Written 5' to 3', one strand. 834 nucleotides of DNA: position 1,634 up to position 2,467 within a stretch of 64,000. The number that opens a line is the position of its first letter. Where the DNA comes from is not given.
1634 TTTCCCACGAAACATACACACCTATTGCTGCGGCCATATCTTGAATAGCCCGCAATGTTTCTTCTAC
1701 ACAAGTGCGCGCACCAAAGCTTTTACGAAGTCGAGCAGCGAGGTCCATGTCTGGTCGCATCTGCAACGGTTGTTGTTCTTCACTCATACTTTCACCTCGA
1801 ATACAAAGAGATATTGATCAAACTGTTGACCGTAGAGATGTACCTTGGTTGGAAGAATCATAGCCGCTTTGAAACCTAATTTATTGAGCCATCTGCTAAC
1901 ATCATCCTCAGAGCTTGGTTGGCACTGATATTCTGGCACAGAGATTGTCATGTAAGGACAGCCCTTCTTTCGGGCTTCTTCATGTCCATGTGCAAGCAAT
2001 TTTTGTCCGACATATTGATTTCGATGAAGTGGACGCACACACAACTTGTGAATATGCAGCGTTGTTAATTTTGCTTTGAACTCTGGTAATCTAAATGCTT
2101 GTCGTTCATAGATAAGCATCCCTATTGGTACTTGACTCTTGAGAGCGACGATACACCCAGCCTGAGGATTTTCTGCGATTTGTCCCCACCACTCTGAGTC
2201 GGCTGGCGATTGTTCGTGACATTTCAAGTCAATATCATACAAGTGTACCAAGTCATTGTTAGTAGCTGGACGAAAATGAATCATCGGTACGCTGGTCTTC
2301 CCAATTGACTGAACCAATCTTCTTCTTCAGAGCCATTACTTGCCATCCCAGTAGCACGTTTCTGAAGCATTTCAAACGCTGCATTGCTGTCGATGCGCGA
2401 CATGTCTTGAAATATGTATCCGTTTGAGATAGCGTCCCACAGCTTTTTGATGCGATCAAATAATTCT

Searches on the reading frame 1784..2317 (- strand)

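Call 66: search_protein_families(library=pfam, proteins=[window:1784-2317:-], max_evalue=0.001)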
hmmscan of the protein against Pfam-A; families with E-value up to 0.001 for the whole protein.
window:1784-2317:- (177 aa): 3 families
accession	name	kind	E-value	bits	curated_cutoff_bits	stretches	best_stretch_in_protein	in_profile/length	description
PF00583.31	Acetyltransf_1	-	7.3e-10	39.6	20.7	1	30-125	8-98/116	Acetyltransferase (GNAT) family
PF13508.13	Acetyltransf_7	-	1.9e-06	28.6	27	1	53-150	3-83/84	Acetyltransferase (GNAT) domain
PF13527.13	Acetyltransf_9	-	2.2e-05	24.9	25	1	15-124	2-110/127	Acetyltransferase (GNAT) domain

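Call 71: search_protein_families(library=padloc, proteins=[window:1784-2317:-], max_evalue=0.01)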
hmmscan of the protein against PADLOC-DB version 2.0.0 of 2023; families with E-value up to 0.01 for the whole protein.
window:1784-2317:- (177 aa): 0 families
